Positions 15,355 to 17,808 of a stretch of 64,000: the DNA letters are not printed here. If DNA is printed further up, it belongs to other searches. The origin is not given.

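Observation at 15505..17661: Secreted protease with two near-identical tandem M43 (ulilysin-type) catalytic domains generated by a recent 915-bp intragenic duplication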

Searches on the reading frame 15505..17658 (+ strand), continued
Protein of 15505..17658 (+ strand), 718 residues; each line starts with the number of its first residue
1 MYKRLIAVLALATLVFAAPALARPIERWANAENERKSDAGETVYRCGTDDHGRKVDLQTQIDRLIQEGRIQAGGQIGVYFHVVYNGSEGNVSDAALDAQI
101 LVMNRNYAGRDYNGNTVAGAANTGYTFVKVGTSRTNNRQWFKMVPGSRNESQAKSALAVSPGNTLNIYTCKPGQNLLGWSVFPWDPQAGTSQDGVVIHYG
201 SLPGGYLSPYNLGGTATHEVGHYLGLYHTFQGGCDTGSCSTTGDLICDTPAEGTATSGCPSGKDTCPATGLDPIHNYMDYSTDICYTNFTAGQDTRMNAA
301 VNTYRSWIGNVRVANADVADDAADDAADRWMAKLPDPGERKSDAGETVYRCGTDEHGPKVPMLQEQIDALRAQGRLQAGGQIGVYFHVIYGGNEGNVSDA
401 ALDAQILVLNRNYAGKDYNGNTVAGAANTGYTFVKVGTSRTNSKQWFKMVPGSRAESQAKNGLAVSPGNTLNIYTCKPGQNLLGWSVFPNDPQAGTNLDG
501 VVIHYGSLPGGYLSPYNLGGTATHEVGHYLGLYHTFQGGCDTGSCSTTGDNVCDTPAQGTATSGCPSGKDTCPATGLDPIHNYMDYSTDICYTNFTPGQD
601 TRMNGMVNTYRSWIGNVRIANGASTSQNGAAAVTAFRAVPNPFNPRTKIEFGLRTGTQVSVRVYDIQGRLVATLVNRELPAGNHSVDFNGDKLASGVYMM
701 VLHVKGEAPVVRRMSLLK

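Call 30: find_encoding_contigs(protein=P0018, flank=7000, max_places=2)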
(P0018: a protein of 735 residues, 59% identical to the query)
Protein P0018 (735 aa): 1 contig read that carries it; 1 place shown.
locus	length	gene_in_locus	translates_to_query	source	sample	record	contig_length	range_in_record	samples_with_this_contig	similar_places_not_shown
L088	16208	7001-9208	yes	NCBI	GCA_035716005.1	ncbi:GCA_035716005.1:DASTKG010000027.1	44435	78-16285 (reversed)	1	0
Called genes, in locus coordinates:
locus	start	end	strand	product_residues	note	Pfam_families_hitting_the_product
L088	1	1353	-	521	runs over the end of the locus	PF01935:DUF87, PF05872:HerA_C, PF10412:TrwB_AAD_bind (faint), PF13401:AAA_22 (faint)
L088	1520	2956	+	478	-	PF13505:OMP_b-brl, PF02412:TSP_3 (faint), PF00691:OmpA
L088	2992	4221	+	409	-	PF13505:OMP_b-brl, PF02412:TSP_3 (faint), PF05359:DUF748 (faint), PF00691:OmpA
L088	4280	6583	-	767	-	PF00069:Pkinase, PF01636:APH (faint), PF07714:PK_Tyr_Ser-Thr, PF03109:ABC1 (weak), PF07719:TPR_2 (faint), PF13181:TPR_8 (faint), PF13428:TPR_14 (faint), PF14559:TPR_19 (faint), +2 more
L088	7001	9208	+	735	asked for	PF00413:Peptidase_M10 (faint), PF05572:Peptidase_M43, PF13860:FlgD_ig (faint), PF05572:Peptidase_M43, PF18962:Por_Secre_tail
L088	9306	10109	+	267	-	PF03976:PPK2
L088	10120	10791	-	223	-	-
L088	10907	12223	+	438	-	PF00999:Na_H_Exchanger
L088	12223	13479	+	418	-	PF03435:Sacchrp_dh_NADP, PF16653:Sacchrp_dh_C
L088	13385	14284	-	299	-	PF00682:HMGL-like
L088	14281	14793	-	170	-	PF21139:BT_MCC_alpha (weak), PF25919:BSH_CusB (faint), PF00364:Biotin_lipoyl, PF25917:BSH_RND (weak)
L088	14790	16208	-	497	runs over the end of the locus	PF00289:Biotin_carb_N, PF02786:CPSase_L_D2, PF02222:ATP-grasp (weak), PF07478:Dala_Dala_lig_C, PF02785:Biotin_carb_C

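Call 32: find_encoding_contigs(protein=P0011, flank=7000, max_places=2)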
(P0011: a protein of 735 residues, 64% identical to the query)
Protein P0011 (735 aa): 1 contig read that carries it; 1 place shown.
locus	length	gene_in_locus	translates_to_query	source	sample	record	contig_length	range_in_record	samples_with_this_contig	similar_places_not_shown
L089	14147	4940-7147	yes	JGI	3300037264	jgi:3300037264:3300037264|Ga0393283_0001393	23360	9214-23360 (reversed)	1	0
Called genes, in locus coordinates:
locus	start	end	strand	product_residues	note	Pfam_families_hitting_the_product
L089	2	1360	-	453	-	?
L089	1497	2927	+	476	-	PF13505:OMP_b-brl, PF02412:TSP_3 (faint), PF00691:OmpA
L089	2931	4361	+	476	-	PF02412:TSP_3 (faint), PF00691:OmpA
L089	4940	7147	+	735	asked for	PF00413:Peptidase_M10 (faint), PF13582:Reprolysin_3 (faint), PF13688:Reprolysin_5 (faint), PF05572:Peptidase_M43, PF18962:Por_Secre_tail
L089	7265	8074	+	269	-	PF03976:PPK2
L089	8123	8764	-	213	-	PF13432:TPR_16 (faint), PF07719:TPR_2 (faint), PF13431:TPR_17 (faint), PF14559:TPR_19 (weak)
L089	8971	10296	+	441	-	PF00999:Na_H_Exchanger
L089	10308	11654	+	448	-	PF03435:Sacchrp_dh_NADP, PF16653:Sacchrp_dh_C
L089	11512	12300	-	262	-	PF00378:ECH_1, PF16113:ECH_2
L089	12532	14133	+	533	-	PF01590:GAF, PF13185:GAF_2, PF13492:GAF_3 (weak), PF00512:HisKA, PF02518:HATPase_c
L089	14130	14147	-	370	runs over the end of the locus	PF13398:Peptidase_M50B (weak), PF02163:Peptidase_M50, PF00571:CBS (weak)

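Call 33: find_encoding_contigs(protein=P0102, flank=7000, max_places=2)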
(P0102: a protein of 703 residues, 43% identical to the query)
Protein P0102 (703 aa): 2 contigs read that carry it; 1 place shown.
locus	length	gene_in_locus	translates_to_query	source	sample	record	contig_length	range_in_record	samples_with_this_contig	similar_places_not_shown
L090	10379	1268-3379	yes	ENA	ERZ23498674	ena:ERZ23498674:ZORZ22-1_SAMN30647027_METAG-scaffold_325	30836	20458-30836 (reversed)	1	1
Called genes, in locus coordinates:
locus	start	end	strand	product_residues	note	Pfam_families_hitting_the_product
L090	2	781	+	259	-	?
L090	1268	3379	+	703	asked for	PF13688:Reprolysin_5 (weak), PF00413:Peptidase_M10 (faint), PF05572:Peptidase_M43, PF18962:Por_Secre_tail (faint), PF05572:Peptidase_M43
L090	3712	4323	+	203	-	-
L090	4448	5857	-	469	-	PF13487:HD_5, PF01966:HD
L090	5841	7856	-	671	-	-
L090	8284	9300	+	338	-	PF13534:Fer4_17 (faint), PF12838:Fer4_7 (faint), PF13187:Fer4_9 (faint), PF12797:Fer4_2 (faint), PF17179:Fer4_22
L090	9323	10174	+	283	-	PF00970:FAD_binding_6 (weak), PF00175:NAD_binding_1, PF10418:DHODB_Fe-S_bind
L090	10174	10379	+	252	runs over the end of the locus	PF01058:Oxidored_q6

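Call 35: predict_structure(alignment_id=A1)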
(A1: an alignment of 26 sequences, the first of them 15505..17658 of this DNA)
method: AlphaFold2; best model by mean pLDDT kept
length: 718 residues; sequences in the alignment: 26
mean_pLDDT: 57.1   pTM: 0.37
mean pLDDT of the five models: 57.1, 55.3, 52.4, 49.9, 44.8
residues with pLDDT >= 90: 16; 70-90: 199; 50-70: 200; < 50: 303
segments of 3 or more residues with pLDDT < 50: 17-55, 57-73, 117-121, 173-180, 182-189, 207-213, 228-295, 309-362, 367-378, 423-426, 479-481, 514-519, 535-549, 555-594, 616-632
pLDDT, mean of each block of 10 residues (from residue 1): 68 52 37 41 44 45 38 64 81 83 65 53 65 77 58 71 73 49 48 71 58 53 52 34 37 29 32 32 38 50 53 25 29 34 35 46 50 44 84 81 84 63 55 85 64 69 77 71 58 64 74 45 67 47 45 46 43 36 41 50 62 46 27 70 78 73 88 82 78 84 85 81
secondary structure, 60 per line:
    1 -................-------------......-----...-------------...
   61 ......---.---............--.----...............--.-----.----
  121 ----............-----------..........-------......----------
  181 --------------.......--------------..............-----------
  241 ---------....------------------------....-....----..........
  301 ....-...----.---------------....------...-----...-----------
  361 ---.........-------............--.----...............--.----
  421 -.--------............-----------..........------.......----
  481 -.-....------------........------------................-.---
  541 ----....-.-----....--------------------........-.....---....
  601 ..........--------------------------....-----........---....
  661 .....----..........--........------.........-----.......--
elements in order (helices of 4 or more, strands of 3 or more residues): H2-17 E34-36 E42-44 H58-66 E74-85 H93-107 E125-136 H148-157 E165-170 E195-198 H216-229 H250-253 H278-281 H283-286 H291-304 H329-332 E339-341 E347-349 H364-372 E380-391 H399-413 E431-442 H454-463 E470-476 E484-487 E500-504 H520-535 H545-548 H556-559 H580-587 H589-593 H597-610 E637-640 E646-653 E657-665 E670-679 E682-689 E696-704 E710-716

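Call 63: find_related_loci(query=window:15505-17658:+, collection=metagenome_contigs, flank=3000)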
Query window:15505-17658:+ (718 aa) in metagenome_contigs; peptide patterns used: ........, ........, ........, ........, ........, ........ (x = any residue, [..] = any of these).
600 stretches matched a pattern (row limit reached: there are more); 589 encode a relative of the query (tblastn E <= 1e-3); the best 80 are kept; 80 distinct loci.
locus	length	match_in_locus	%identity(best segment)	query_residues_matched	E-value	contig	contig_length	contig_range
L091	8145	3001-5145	82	1-718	0e+0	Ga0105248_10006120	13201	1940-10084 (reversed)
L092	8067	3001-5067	86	26-718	0e+0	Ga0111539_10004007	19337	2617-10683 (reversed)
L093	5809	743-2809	64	27-718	0e+0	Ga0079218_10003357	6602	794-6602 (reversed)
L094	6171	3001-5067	64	27-718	0e+0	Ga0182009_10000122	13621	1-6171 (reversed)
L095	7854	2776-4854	64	28-718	0e+0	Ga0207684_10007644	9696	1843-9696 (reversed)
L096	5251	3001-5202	56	1-718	0e+0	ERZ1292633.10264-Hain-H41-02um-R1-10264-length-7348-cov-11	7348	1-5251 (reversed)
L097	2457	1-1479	59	35-718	0e+0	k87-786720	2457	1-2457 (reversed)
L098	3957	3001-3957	89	1-613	0e+0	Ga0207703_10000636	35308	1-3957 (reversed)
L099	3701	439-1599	71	27-718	0e+0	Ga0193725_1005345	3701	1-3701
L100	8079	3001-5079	64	28-718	0e+0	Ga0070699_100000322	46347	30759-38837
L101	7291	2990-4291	66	5-718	4e-177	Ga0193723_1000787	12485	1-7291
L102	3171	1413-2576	63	27-711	2e-167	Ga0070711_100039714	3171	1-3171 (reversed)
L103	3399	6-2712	58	2-718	1e-162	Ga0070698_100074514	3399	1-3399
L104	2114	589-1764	64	27-718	1e-166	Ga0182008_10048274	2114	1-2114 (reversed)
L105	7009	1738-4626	61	1-718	9e-152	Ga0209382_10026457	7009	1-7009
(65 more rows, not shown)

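Call 74: search_protein_representatives(protein=window:15505-17658:+)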
Query: 718 residues. Proteins with E-value up to 0.001 (for the whole library): 165065; up to 1e-10: 12729; up to 1e-30: 1470. The best 150 are listed.
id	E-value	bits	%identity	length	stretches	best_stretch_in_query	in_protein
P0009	0.0e+00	1021.3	65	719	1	3-718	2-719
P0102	1.1e-144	499.8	48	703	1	6-714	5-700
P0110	2.4e-139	482.1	59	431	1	322-718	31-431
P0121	3.9e-134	464.9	51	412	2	429-706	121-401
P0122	2.6e-126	439.0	66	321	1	409-717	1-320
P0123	5.0e-101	355.4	57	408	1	374-703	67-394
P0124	1.0e-90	321.3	65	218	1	502-718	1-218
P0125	3.1e-88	313.1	53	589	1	41-326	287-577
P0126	9.7e-86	304.9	48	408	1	345-707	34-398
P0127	4.8e-82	292.7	50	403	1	370-706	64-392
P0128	5.0e-79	282.7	51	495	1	407-718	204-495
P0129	3.1e-78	280.1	44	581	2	75-306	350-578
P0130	3.0e-75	270.2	49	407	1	427-718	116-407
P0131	2.5e-73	263.9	86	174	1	503-637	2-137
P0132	6.1e-73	262.6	48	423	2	376-622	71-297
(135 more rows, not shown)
